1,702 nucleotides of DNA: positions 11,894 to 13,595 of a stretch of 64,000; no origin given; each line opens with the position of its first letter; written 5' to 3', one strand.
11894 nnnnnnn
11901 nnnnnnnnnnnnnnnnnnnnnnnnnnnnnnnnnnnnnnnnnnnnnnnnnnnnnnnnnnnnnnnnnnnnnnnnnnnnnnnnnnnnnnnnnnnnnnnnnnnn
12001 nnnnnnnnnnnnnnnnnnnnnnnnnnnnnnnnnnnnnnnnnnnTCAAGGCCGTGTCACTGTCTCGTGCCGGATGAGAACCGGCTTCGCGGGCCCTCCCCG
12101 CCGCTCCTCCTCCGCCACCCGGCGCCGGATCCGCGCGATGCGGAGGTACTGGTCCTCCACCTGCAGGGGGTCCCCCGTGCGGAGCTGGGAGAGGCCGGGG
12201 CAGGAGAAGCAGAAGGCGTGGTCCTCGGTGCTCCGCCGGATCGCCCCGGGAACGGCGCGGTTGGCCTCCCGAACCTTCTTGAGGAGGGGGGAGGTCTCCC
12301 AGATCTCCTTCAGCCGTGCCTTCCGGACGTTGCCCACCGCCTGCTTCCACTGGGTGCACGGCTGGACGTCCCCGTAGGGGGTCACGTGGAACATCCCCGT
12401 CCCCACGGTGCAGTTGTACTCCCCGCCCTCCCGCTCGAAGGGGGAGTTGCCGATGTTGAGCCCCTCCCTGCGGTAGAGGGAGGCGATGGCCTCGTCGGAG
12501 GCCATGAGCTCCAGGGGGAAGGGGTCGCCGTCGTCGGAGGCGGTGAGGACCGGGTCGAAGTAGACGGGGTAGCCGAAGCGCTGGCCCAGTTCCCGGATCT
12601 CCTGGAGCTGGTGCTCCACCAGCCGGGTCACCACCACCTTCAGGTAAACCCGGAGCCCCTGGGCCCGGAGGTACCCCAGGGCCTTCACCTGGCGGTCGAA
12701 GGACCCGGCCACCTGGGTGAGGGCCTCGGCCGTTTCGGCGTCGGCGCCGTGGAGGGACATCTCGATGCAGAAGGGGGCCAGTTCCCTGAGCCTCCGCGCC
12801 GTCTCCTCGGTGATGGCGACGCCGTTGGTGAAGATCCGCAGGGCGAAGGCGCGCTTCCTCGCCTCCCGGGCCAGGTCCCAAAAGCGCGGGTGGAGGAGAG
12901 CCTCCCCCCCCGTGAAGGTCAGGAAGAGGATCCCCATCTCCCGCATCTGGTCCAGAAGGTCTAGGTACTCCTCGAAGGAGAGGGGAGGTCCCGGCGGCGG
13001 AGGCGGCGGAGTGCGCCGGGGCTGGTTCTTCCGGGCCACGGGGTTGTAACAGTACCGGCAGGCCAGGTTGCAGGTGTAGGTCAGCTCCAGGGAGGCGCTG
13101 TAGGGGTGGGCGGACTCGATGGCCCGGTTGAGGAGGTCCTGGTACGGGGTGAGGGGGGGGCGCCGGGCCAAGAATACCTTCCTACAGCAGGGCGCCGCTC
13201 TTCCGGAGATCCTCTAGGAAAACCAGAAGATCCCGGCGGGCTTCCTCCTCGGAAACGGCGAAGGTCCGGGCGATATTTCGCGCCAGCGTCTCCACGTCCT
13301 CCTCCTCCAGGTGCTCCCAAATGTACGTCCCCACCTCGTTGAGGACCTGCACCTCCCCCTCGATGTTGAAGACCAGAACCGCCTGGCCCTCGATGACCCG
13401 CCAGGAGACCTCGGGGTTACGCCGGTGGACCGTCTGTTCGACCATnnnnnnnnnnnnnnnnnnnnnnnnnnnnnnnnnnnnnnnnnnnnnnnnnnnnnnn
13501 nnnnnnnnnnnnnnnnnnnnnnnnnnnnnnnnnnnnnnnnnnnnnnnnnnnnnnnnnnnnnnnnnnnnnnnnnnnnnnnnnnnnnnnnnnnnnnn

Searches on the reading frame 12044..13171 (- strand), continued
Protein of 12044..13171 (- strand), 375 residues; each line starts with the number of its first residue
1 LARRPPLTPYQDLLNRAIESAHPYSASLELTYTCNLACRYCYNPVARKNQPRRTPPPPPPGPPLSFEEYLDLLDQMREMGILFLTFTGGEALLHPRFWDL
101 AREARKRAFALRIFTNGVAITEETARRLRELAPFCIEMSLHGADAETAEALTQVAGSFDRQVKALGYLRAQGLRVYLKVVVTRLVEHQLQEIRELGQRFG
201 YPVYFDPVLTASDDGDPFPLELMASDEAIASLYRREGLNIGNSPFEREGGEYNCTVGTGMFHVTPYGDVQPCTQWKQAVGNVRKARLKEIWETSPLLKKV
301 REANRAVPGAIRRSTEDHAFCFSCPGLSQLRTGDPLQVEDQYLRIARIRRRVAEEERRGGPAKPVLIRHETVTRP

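Call 58: search_solved_structures(query=A1, max_evalue=0.00001, show_alignments=2)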
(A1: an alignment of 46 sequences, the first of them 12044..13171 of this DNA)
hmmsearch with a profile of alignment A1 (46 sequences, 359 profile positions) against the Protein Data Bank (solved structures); distinct sequences matched with E-value up to 0.00001: 11.
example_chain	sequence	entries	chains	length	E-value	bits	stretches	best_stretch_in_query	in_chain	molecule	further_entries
6efn_A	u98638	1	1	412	5.6e-20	74.9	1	14-293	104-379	Sporulation killing factor maturation protein SkfB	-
6c8v_A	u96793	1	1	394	4e-14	55.6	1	21-183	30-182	Coenzyme PQQ synthesis protein E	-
7vob_C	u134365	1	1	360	2.2e-09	40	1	59-176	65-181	Cytosylglucuronate decarboxylase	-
7voc_C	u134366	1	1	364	2.3e-09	39.9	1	59-176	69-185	Cytosylglucuronate decarboxylase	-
4m7t_A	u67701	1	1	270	2.1e-08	36.8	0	243-301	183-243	BtrN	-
4m7s_A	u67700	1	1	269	3.6e-08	36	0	243-301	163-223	BtrN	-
5wgg_A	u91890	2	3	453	5e-08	35.5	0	22-210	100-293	Radical SAM domain protein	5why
8vpo_A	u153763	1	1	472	6e-06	28.7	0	22-177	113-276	Radical SAM core domain-containing protein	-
2fb2_A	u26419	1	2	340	6.6e-06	28.6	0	22-182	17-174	Molybdenum cofactor biosynthesis protein A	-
5v1q_A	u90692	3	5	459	7.3e-06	28.4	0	26-178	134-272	Radical SAM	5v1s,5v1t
1tv7_A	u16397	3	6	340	9.4e-06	28.1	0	23-182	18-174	Molybdenum cofactor biosynthesis protein A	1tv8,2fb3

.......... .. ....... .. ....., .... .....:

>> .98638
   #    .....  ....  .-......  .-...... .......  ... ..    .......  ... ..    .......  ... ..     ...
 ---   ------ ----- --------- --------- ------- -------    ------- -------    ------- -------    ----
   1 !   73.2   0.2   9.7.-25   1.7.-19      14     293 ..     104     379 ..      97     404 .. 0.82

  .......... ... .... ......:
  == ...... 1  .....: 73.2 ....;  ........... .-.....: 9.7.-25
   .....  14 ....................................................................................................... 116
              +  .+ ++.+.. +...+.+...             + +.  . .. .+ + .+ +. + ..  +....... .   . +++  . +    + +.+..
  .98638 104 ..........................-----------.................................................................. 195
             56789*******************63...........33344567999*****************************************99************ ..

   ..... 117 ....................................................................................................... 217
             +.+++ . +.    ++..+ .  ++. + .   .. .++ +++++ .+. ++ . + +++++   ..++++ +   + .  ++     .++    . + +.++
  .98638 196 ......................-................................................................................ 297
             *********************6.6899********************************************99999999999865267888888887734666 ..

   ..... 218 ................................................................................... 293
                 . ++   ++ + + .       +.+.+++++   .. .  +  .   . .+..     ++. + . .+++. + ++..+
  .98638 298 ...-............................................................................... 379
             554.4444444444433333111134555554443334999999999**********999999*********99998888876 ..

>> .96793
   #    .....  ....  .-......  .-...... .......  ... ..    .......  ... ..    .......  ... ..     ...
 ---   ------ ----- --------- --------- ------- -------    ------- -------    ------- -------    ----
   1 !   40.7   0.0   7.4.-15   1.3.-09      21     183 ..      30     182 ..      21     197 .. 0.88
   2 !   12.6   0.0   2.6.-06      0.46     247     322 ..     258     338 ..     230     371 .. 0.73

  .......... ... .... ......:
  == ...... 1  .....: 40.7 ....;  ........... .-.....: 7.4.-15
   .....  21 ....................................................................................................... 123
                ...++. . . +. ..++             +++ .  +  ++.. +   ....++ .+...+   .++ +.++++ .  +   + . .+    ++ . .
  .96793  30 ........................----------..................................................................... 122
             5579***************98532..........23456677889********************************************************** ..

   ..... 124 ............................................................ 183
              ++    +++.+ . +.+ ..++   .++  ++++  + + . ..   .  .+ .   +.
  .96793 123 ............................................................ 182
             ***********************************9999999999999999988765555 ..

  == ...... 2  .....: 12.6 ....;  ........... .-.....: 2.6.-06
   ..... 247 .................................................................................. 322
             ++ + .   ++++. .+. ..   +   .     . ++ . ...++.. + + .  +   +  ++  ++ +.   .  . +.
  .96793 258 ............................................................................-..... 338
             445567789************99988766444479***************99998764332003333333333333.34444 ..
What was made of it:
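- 12044..13171 (-): Radical SAM enzyme with a reduced SPASM (Twitch-like) C-terminal domain. It has no fused RRE. Call 58: the best PDB relative of the family profile is SkfB (6efn, 5.6e-20).
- Closest known: Sactipeptide systems with Twitch- or SPASM-type rSAM maturases. Same: SkfB is the best solved-structure relative of the rSAM family profile (5.6e-20, aligned through the C-x17-C motif; call 58).
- The nearest solved relative by sequence is the sactisynthase SkfB (call 58). The closest solved homologue of the family profile is the sactisynthase SkfB, aligned through the Twitch motif (call 58).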

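Call 66: predict_structure(alignment_id=A1)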
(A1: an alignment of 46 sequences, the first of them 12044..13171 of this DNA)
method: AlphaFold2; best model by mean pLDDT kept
length: 375 residues; sequences in the alignment: 46
mean_pLDDT: 88.2   pTM: 0.87
mean pLDDT of the five models: 88.2, 87.8, 86.9, 86.7, 86.0
residues with pLDDT >= 90: 259; 70-90: 75; 50-70: 23; < 50: 18
segments of 3 or more residues with pLDDT < 50: 361-375
pLDDT, mean of each block of 10 residues (from residue 1): 68 89 96 90 75 77 97 98 95 98 98 97 98 97 96 95 99 96 95 97 92 70 90 85 59 82 97 94 98 97 92 90 89 92 93 82 39 27
secondary structure, 60 per line:
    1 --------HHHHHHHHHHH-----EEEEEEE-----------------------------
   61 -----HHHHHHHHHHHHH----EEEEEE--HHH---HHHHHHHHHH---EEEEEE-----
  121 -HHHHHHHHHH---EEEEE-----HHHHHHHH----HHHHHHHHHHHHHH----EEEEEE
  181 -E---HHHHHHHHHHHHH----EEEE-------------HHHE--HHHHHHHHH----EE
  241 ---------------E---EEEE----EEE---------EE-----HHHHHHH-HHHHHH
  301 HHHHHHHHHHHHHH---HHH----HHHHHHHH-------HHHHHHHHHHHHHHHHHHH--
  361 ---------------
elements in order: H9-19 E25-31 H66-78 E83-88 H97-106 E110-115 H122-131 E135-139 H145-152 H157-170 E175-180 H186-198 E203-206 H226-234 E260-263 E268-270 H287-293 H295-314 H325-332 H340-358

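Call 68: fold_search(model_id=the predicted structure, library=pdb)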
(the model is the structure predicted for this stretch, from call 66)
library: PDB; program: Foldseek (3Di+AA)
matches with E <= 10: 1806; with E <= 0.001: 171
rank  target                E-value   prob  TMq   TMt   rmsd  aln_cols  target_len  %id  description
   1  5v1s_A                1.1e-14  1.00  0.61  0.54   6.0       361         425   16  Crystal structure of Streptococcus suis SuiB bound to S-adenosylmethionine (released 2017-08-30)
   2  5v1q_A                1.8e-14  1.00  0.58  0.52   7.8       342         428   17  Crystal structure of Streptococcus suis SuiB (released 2017-08-30)
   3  6efn                  2.8e-14  1.00  0.60  0.59   3.5       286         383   21  Structure of a RiPP maturase, SkfB (released 2018-10-24)
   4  5v1q_B                7.5e-14  1.00  0.57  0.49   8.1       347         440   16  Crystal structure of Streptococcus suis SuiB (released 2017-08-30)
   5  6c8v                  7.5e-14  1.00  0.58  0.68   6.1       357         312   18  X-ray structure of PqqE from Methylobacterium extorquens (released 2018-02-14)
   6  5v1t_A                1.2e-13  1.00  0.57  0.49   7.8       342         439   17  Crystal structure of Streptococcus suis SuiB bound to precursor peptide SuiA (released 2017-08-30)
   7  5v1s_B                2.5e-13  1.00  0.57  0.51   7.7       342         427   16  Crystal structure of Streptococcus suis SuiB bound to S-adenosylmethionine (released 2017-08-30)
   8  7vob                  2.7e-13  1.00  0.54  0.61  10.4       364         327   18  The crystal structure of a Radical SAM Enzyme BlsE involved in the Biosynthesis of Blasticidin S (released 2022-05-04)
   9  8hzv_C                6.7e-12  1.00  0.50  0.41   7.2       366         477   19  The crystal structure of a Radical SAM Enzyme DesII (released 2024-07-10)
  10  8hzv_A                1.9e-11  1.00  0.52  0.42   9.1       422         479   16  The crystal structure of a Radical SAM Enzyme DesII (released 2024-07-10)
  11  8hzv_D                2.5e-11  1.00  0.51  0.41  10.1       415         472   16  The crystal structure of a Radical SAM Enzyme DesII (released 2024-07-10)
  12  8hzy_B                3.5e-11  1.00  0.48  0.41   9.3       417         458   16  The crystal structure of a Radical SAM Enzyme DesII (released 2024-07-10)
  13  2fb2_B                4.7e-11  1.00  0.51  0.58   9.1       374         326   14  Structure of the MoaA Arg17/266/268/Ala triple mutant (released 2006-05-09)
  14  8hzy_A                4.7e-11  1.00  0.49  0.41   9.7       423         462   17  The crystal structure of a Radical SAM Enzyme DesII (released 2024-07-10)
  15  4k37_A                7.5e-11  1.00  0.65  0.67   5.0       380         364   16  Native anSMEcpe with bound AdoMet (released 2013-05-08)
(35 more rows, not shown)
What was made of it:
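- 12044..13171 (-): Calls 66, 68: pLDDT 88; fold hits are SuiB, SkfB, PqqE and anSME.
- The fold resembles those of peptide-modifying rSAMs (call 68). anSME gives the highest TM-scores to the rSAM model (0.62-0.65, call 68).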

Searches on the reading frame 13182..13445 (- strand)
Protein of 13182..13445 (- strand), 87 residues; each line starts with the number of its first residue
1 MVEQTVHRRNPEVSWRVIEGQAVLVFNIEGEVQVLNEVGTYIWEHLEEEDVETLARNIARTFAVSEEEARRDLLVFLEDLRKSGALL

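Call 12: search_protein_families(library=ncbifam, proteins=[window:13182-13445:-], max_evalue=0.1)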
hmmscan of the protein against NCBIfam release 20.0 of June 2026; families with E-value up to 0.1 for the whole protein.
window:13182-13445:- (87 aa): 4 families
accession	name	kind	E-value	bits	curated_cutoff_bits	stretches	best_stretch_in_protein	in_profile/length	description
NF033536.1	lasso_PqqD_Bac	exception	9.7e-07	28.9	80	1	19-83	18-83/88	lasso peptide biosynthesis PqqD family chaperone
TIGR04302.1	geo_PqqD_fam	equivalog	5e-06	26.9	100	1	28-84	42-98/102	GeoRSP system PqqD family peptide chaperone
NF033530.1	lasso_PqqD_Strm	exception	7.2e-06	26.1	70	1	11-84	2-76/78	lasso peptide biosynthesis PqqD family chaperone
TIGR04248.1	SCM_PqqD_rel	equivalog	1e-05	25.6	100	1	22-84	16-79/84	SynChlorMet cassette protein ScmD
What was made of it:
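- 13182..13445 (-): Discrete PqqD-family protein (RiPP recognition element), 87 aa. Its start overlaps the end of the kinase-like gene. Call 12: weak hits to lasso, GeoRSP and ScmD PqqD models, all below their cut-offs.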

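Call 13: search_protein_families(library=pfam, proteins=[window:13182-13445:-], max_evalue=0.1)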
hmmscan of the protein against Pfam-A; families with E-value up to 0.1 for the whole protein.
window:13182-13445:- (87 aa): 4 families
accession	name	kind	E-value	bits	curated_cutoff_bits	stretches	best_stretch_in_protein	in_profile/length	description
PF05402.18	PqqD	-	2.7e-15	56.9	23.4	1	23-85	3-66/67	Coenzyme PQQ synthesis protein D (PqqD)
PF14842.11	FliG_N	-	0.0008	20.4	25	1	36-84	17-65/104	FliG N-terminal domain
PF18819.6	MuF_C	-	0.023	15.3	27.6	1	45-84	11-51/103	Phage MuF-C-terminal domain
PF14526.11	Cass2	-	0.031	14.9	27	1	8-53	78-124/150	Integron-associated effector binding protein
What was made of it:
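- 13182..13445 (-): Call 13: PF05402, 2.7e-15.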
